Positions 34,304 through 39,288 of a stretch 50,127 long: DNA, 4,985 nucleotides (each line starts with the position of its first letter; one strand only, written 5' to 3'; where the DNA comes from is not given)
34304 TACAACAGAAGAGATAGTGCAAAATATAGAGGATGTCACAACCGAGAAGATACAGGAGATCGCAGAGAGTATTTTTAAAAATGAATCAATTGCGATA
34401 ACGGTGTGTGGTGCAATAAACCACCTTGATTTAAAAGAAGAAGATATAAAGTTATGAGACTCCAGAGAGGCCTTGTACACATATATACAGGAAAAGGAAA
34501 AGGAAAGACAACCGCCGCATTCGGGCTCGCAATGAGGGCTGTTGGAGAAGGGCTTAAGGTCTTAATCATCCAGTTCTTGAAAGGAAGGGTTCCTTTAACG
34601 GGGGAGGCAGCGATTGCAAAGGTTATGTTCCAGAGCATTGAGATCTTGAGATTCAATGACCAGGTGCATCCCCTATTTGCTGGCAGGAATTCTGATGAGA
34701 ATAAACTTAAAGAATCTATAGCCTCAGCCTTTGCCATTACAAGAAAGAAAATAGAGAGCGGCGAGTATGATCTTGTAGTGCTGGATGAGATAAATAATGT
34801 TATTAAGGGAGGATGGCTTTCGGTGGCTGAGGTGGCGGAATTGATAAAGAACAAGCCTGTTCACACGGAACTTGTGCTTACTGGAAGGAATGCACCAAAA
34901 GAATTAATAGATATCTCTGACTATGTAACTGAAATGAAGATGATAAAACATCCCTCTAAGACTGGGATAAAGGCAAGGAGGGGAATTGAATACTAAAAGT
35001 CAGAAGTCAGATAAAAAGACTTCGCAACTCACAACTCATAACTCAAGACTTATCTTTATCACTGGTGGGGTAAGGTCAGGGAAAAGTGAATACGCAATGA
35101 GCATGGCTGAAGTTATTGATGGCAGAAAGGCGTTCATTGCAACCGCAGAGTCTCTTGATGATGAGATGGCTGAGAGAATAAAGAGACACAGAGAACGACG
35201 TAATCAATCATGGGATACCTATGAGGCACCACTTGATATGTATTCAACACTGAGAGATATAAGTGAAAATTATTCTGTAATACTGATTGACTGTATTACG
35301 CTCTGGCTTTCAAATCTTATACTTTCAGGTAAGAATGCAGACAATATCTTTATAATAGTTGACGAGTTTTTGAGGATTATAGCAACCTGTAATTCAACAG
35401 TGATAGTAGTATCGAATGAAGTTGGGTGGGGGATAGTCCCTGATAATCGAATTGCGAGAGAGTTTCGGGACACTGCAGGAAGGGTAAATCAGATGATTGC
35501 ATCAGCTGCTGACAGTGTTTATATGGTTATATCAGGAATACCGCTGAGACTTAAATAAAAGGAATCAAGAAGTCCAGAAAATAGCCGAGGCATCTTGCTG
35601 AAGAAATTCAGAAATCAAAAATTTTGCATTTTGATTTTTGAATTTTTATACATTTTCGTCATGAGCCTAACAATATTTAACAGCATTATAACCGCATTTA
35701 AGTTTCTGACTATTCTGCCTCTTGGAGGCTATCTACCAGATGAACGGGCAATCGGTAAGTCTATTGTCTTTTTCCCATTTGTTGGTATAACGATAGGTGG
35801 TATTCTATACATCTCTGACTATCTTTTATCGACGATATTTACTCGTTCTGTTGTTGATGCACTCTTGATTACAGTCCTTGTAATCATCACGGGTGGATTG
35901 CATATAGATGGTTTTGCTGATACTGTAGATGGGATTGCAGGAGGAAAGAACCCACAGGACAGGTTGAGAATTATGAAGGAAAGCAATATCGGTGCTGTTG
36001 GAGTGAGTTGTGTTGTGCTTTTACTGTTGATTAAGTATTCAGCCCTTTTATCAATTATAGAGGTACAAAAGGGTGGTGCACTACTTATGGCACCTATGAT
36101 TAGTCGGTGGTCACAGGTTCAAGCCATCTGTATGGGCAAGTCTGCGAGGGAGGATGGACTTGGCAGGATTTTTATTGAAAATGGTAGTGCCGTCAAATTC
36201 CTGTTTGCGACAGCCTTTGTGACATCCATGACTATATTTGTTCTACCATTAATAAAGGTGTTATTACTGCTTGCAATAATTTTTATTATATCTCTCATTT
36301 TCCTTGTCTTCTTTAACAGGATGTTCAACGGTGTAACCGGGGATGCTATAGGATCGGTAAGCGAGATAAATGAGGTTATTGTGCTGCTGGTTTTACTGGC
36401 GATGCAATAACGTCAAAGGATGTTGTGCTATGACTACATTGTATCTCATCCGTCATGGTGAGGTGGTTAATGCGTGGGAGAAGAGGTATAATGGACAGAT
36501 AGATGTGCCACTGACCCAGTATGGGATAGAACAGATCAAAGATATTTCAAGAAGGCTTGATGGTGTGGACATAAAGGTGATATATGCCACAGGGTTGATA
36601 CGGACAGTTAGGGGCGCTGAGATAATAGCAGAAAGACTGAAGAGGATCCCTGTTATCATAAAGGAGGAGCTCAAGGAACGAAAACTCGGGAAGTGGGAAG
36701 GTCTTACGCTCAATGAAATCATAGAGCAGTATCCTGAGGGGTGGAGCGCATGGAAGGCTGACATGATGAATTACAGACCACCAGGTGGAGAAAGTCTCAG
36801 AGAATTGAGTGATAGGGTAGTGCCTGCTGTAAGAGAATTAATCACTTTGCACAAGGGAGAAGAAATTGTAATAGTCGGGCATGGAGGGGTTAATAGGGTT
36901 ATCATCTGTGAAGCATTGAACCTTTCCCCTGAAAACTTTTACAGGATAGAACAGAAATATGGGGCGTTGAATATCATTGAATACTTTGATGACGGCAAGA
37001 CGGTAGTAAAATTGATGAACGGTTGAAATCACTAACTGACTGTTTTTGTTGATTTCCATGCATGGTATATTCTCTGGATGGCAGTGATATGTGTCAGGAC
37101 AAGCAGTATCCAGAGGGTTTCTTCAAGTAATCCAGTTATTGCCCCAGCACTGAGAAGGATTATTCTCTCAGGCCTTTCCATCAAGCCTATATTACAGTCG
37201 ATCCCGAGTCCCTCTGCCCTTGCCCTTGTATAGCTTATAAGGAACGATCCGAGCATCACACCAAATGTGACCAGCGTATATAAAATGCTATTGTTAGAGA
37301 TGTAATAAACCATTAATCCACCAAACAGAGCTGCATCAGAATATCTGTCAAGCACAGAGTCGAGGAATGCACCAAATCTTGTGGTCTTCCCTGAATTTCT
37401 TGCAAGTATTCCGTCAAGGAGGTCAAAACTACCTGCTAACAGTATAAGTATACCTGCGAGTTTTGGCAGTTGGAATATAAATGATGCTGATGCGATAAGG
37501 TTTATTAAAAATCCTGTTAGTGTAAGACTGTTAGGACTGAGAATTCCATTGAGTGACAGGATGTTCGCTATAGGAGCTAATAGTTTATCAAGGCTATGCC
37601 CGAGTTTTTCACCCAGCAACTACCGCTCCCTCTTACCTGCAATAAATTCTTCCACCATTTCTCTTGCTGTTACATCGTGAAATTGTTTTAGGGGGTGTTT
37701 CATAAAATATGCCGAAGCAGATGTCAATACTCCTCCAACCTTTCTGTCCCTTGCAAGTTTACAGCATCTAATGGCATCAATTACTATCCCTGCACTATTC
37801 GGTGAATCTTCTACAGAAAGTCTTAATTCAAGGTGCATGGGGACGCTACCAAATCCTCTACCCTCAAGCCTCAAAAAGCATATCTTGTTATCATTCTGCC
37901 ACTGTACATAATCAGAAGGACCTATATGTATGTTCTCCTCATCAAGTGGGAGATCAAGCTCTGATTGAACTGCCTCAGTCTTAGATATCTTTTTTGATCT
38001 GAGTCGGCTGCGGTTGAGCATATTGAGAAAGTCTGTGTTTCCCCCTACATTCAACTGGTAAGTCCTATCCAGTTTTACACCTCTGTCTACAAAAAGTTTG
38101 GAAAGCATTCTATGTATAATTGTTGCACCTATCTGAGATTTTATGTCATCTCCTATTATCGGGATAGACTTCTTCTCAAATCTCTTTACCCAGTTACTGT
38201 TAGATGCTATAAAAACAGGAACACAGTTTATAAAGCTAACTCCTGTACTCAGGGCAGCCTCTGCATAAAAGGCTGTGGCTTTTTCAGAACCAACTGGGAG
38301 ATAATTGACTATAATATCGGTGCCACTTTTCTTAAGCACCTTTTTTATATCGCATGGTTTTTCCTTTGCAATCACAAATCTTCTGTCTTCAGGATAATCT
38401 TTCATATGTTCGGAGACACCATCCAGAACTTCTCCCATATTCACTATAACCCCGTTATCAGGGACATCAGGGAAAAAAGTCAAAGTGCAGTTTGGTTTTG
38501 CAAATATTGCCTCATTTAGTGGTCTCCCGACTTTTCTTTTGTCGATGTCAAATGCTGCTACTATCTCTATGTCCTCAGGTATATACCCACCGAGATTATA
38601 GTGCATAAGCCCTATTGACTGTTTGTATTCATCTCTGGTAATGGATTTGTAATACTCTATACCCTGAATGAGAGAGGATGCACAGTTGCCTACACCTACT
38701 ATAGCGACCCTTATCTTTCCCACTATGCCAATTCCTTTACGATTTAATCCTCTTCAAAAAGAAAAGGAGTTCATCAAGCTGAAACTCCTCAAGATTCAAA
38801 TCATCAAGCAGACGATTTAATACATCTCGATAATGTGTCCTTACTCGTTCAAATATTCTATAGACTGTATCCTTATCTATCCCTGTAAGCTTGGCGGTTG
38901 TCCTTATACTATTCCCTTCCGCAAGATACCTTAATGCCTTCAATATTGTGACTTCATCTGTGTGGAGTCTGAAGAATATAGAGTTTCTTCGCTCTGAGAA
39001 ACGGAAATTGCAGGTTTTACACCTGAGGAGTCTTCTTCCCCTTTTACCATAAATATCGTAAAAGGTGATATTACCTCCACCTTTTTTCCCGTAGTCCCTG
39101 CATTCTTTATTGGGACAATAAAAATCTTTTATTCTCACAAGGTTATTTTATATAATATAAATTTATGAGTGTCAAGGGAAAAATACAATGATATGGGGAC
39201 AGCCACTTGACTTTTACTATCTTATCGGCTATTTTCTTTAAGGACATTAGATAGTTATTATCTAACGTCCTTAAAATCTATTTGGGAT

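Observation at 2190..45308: A dispersed 7-nt-periodic repeat family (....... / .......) sits inside conserved genes without breaking any reading frame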

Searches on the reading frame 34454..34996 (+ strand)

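Call 51: search_protein_families(library=pfam, proteins=[window:34454-34996:+], max_evalue=0.00001)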
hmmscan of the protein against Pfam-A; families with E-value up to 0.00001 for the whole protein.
window:34454-34996:+ (180 aa): 1 family
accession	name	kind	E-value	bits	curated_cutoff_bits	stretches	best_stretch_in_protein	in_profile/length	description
PF02572.21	CobA_CobO_BtuR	-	1.3e-61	208.2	25.7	1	4-180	1-172/172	ATP:corrinoid adenosyltransferase BtuR/CobO/CobP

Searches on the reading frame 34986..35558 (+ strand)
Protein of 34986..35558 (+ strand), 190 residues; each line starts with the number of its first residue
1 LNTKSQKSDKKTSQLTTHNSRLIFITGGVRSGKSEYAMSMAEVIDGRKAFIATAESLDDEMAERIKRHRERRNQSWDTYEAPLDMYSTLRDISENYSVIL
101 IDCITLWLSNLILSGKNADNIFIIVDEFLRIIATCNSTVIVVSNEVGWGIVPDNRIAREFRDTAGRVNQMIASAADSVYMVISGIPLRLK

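Call 51: search_protein_families(library=pfam, proteins=[window:34986-35558:+], max_evalue=0.00001)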
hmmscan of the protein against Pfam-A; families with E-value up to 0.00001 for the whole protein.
window:34986-35558:+ (190 aa): 1 family
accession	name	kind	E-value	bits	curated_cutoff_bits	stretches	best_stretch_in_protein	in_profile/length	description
PF02283.22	CobU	-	7.7e-63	211.5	27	1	23-189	1-168/168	Cobinamide kinase / cobinamide phosphate guanyltransferase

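Call 76: search_solved_structures(query=window:34986-35555:+, show_alignments=1, max_evalue=1e-10)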
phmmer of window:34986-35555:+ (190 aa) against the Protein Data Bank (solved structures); distinct sequences matched with E-value up to 1e-10: 7.
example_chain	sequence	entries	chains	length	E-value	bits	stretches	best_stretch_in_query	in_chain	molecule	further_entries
8yep_A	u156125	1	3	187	2.1e-39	138.6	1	23-190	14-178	Bifunctional adenosylcobalamin biosynthesis protein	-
8yes_A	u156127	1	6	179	4.9e-38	134.1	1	23-190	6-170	Bifunctional adenosylcobalamin biosynthesis protein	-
8yk8_A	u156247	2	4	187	5.3e-38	134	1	23-190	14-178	Bifunctional adenosylcobalamin biosynthesis protein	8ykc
1c9k_A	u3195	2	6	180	3.4e-34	121.6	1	22-190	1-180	ADENOSYLCOBINAMIDE KINASE | ADENOSYLCOBINAMIDE KINASE/ADENOSYLCOBINAMIDE PHOSPHATE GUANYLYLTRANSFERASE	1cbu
7tm8_A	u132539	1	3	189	3.4e-34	121.6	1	18-190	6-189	Bifunctional adenosylcobalamin biosynthesis protein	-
9vio_A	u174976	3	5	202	2e-23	86.6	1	12-190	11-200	Adenosylcobinamide kinase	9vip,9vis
9vit_A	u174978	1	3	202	5.2e-22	82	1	12-190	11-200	Adenosylcobinamide kinase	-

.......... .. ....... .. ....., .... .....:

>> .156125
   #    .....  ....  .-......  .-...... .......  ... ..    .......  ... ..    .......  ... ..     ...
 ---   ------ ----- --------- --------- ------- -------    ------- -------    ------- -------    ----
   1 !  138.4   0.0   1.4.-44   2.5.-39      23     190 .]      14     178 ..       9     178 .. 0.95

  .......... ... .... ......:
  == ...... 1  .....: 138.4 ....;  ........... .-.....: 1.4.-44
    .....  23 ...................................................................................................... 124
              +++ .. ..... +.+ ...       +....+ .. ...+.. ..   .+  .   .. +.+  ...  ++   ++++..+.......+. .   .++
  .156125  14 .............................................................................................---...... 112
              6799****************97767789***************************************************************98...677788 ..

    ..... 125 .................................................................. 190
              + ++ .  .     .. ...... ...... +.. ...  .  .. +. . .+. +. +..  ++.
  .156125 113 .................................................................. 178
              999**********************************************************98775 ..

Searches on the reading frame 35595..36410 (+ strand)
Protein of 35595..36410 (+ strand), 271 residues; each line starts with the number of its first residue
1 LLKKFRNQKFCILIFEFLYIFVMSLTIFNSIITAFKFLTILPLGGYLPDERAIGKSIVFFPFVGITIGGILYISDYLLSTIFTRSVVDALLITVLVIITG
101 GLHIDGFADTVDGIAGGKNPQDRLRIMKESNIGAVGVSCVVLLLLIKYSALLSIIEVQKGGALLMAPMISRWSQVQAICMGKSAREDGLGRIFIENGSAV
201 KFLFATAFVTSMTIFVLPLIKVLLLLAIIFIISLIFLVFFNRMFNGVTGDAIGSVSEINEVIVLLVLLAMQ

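Call 51: search_protein_families(library=pfam, proteins=[window:35595-36410:+], max_evalue=0.00001)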
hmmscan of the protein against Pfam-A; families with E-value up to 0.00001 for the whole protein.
window:35595-36410:+ (271 aa): 1 family
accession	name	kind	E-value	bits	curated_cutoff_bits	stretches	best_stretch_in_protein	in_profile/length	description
PF02654.20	CobS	-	2.2e-52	178.6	23.2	1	34-265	1-207/207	Cobalamin-5-phosphate synthase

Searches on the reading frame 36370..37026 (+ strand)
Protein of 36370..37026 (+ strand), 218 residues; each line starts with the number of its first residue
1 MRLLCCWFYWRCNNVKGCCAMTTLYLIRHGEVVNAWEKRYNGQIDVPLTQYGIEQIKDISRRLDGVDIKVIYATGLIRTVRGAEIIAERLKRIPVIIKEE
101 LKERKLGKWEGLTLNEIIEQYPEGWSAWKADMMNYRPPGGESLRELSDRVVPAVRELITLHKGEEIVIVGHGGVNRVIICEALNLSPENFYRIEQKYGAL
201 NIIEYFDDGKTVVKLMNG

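Call 51: search_protein_families(library=pfam, proteins=[window:36370-37026:+], max_evalue=0.00001)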
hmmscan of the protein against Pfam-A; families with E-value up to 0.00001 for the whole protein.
window:36370-37026:+ (218 aa): 1 family
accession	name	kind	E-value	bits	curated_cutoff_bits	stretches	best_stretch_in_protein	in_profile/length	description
PF00300.27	His_Phos_1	-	2.2e-58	197.6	21.7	1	24-216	1-192/194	Histidine phosphatase superfamily (branch 1)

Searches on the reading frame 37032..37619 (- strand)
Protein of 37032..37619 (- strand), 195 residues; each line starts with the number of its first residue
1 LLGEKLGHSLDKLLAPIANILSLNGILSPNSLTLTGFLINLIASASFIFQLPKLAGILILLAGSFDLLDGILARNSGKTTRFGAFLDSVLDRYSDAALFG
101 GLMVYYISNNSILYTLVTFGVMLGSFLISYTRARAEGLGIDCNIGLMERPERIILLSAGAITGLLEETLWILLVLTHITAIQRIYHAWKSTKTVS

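Call 51: search_protein_families(library=pfam, proteins=[window:37032-37619:-], max_evalue=0.00001)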
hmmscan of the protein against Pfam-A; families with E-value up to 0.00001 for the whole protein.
window:37032-37619:- (195 aa): 1 family
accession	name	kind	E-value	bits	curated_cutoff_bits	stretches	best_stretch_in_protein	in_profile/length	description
PF01066.26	CDP-OH_P_transf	-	2.9e-16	60.7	22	1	28-180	3-150/152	CDP-alcohol phosphatidyltransferase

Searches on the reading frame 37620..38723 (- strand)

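Call 52: search_protein_families(library=pfam, proteins=[window:37620-38723:-], max_evalue=0.00001)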
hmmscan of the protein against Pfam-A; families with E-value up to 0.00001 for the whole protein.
window:37620-38723:- (367 aa): 1 family
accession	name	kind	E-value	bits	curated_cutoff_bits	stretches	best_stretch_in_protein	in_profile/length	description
PF01658.22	Inos-1-P_synth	-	2.4e-35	121.4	27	1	199-307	1-107/107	Myo-inositol-1-phosphate synthase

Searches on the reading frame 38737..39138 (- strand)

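Call 52: search_protein_families(library=pfam, proteins=[window:38737-39138:-], max_evalue=0.00001)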
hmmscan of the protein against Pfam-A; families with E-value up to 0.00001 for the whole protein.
window:38737-39138:- (133 aa): 2 families
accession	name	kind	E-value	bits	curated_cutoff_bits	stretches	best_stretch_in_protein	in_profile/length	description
PF13551.12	HTH_29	-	1.1e-06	29.1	28.1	1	67-102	3-39/64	Winged helix-turn helix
PF13384.12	HTH_23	-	4.1e-06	26.9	24.6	1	61-100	3-42/50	Homeodomain-like domain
